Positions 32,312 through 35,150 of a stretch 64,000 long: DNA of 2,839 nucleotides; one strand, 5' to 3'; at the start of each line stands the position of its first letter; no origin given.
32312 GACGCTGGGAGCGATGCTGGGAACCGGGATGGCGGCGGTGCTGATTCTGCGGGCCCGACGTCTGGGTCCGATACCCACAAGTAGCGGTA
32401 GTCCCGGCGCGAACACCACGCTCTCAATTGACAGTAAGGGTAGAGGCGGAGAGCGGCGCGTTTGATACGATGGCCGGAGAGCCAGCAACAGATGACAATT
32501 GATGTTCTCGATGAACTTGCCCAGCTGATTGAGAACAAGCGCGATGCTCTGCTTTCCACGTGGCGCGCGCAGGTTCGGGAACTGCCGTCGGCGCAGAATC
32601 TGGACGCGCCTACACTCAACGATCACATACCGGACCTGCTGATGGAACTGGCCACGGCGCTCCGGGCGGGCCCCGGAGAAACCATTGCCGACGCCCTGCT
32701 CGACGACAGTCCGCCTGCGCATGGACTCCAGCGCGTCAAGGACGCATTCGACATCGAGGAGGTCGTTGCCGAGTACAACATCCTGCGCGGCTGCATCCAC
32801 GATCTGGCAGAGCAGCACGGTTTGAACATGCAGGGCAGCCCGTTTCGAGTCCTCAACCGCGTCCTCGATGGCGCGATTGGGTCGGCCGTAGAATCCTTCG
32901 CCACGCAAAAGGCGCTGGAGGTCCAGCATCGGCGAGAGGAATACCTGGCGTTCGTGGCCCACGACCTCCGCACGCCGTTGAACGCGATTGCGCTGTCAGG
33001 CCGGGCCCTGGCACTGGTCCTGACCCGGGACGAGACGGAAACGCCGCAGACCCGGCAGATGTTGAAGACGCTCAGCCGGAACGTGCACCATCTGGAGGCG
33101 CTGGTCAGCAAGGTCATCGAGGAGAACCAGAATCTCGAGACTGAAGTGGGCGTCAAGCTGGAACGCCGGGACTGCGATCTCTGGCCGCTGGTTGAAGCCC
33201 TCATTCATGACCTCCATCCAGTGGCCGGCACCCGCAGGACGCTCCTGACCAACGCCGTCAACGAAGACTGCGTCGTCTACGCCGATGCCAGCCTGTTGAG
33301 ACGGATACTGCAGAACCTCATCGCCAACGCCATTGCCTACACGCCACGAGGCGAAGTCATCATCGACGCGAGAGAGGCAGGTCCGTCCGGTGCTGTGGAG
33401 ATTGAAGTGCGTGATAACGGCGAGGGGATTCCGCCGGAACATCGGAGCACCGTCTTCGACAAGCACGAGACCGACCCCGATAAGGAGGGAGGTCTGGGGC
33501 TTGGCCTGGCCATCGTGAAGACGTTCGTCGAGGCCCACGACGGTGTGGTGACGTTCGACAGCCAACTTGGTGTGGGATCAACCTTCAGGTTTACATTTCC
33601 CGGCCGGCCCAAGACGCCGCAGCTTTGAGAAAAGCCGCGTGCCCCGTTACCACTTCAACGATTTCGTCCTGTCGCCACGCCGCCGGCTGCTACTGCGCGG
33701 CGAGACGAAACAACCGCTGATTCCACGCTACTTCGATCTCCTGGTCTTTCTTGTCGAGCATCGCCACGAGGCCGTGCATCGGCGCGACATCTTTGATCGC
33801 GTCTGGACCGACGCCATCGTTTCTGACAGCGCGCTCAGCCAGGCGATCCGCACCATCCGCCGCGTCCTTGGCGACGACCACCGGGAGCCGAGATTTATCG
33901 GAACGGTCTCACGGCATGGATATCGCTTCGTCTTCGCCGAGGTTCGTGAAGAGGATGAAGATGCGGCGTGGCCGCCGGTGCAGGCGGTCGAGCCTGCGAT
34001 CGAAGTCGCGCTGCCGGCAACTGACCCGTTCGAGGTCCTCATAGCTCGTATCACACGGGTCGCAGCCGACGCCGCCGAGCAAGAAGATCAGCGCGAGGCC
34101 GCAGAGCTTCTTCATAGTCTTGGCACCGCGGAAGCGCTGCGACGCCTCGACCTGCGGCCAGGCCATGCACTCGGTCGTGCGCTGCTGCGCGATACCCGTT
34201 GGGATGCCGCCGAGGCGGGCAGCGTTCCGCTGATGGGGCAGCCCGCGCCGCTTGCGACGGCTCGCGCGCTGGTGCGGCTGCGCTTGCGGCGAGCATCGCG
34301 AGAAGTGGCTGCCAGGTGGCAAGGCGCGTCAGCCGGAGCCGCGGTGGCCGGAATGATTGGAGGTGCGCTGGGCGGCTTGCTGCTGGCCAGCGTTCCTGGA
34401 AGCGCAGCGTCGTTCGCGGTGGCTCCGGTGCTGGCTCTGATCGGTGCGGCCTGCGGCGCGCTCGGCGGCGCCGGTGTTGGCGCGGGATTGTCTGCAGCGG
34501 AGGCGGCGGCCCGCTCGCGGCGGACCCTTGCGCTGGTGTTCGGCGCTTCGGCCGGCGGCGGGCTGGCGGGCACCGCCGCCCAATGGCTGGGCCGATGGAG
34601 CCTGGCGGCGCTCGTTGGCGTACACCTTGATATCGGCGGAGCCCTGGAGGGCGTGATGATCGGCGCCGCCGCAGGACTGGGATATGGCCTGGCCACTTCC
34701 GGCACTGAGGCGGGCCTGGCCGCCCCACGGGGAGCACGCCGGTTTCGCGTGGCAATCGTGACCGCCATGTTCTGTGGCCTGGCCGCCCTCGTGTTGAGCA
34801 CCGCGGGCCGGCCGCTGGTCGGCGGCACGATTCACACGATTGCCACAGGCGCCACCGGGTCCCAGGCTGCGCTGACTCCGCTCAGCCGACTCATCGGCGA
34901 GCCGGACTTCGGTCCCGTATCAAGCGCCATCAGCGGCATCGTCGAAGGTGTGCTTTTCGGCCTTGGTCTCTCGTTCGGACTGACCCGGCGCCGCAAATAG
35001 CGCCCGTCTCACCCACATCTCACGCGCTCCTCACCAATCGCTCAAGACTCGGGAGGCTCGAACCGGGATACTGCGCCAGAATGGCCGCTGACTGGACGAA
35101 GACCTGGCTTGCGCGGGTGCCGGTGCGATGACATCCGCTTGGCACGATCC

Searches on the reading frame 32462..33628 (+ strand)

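Call 3: search_protein_families(library=pfam, proteins=[window:32462-33628:+], max_evalue=0.01)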
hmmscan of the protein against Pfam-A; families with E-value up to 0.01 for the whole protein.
window:32462-33628:+ (388 aa): 4 families
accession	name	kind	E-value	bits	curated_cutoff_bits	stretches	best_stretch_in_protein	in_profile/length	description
PF02518.31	HATPase_c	-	2.9e-26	92.5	26.4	1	275-381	2-109/111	Histidine kinase-, DNA gyrase B-, and HSP90-like ATPase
PF00512.31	HisKA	-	1.1e-09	38.6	26.9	1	158-220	2-59/66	His Kinase A (phospho-acceptor) domain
PF14361.12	RsbRD_N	-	1.6e-07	32.4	24.3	1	19-113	1-100/104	RsbT co-antagonist protein rsbRD N-terminal domain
PF13581.12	HATPase_c_2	-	1.3e-05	25.6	27.4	1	285-358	38-111/127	Histidine kinase-like ATPase domain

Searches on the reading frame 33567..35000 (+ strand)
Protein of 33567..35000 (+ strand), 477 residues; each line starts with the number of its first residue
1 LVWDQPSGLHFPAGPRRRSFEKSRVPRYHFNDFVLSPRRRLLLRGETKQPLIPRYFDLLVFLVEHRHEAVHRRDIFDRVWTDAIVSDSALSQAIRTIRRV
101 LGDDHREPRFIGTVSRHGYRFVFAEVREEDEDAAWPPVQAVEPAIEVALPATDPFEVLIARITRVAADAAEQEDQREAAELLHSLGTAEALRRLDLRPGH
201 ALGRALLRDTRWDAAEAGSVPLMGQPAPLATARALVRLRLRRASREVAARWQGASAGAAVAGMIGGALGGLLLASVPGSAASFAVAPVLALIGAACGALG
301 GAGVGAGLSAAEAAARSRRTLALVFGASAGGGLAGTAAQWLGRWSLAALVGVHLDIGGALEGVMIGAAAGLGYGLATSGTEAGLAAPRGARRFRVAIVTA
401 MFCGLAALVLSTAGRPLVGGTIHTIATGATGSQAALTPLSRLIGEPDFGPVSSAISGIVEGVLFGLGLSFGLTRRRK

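Call 3: search_protein_families(library=pfam, proteins=[window:33567-35000:+], max_evalue=0.01)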
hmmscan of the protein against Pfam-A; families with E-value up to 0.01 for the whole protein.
window:33567-35000:+ (477 aa): 1 family
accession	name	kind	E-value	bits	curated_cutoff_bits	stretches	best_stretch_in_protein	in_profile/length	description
PF00486.34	Trans_reg_C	-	5.8e-16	58.8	26.2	1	50-121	5-77/77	Transcriptional regulatory protein, C terminal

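Call 6: search_protein_families(library=ncbifam, proteins=[window:33567-35000:+], max_evalue=0.01)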
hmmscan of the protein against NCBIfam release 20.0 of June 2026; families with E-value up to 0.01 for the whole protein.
window:33567-35000:+ (477 aa): 25 families
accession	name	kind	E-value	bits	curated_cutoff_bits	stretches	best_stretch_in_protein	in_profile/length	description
NF007540.1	PRK10153.1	equivalog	5.8e-15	55.1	400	1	29-136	7-116/516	lysine decarboxylation/transport transcriptional activator CadC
NF009037.0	PRK12370.1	equivalog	6.8e-15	54.5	589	1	26-122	12-106/553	HilA/EilA family virulence transcriptional regulator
NF033120.0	vanR_FM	exception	8e-10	38.8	460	1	27-121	134-229/231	vancomycin resistance response regulator transcription factor, VanR-F/VanR-M family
TIGR02154.1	PhoB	equivalog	8.4e-08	31.8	296.2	1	17-121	121-225/226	phosphate regulon transcriptional regulator PhoB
NF033117.2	vanR_ACDEGLN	exception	1.1e-07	31.7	350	1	30-120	133-224/226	VanR-ABDEGLN family response regulator transcription factor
NF040689.1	MtrAB_MtrA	equivalog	4.5e-07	29.4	300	1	18-120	114-217/219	MtrAB system response regulator MtrA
NF041209.1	resp_regPieR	equivalog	5.2e-07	29.5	450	1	38-121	145-227/231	two component system response regulator PieR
TIGR01387.1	cztR_silR_copR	subfamily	1.6e-06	27.9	279.2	1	22-120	119-217/218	heavy metal response regulator transcription factor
NF045914.1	RespRegNblR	equivalog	3.9e-06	26.6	300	1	27-119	131-223/228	response regulator transcription factor NblR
NF008870.1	PRK11906.1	equivalog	5.6e-06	25.6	800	1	28-124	9-107/458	HilA family transcriptional regulator YgeH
NF007820.0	PRK10529.1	equivalog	1.1e-05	25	325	1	16-122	117-224/225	two-component system response regulator KdpE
NF007546.0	PRK10161.1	equivalog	1.5e-05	24.6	471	1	34-122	138-226/229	phosphate response regulator transcription factor PhoB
NF008378.0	PRK11173.1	equivalog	1.7e-05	24.3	334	1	21-122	130-233/238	two-component system response regulator ArcA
NF045944.1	ResRegRpaBCyano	equivalog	2.3e-05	23.9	330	1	32-121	135-227/229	response regulator transcription factor RpaB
NF007005.1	PRK09468.1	equivalog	2.8e-05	23.6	331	1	28-123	137-233/237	osmolarity response regulator transcription factor OmpR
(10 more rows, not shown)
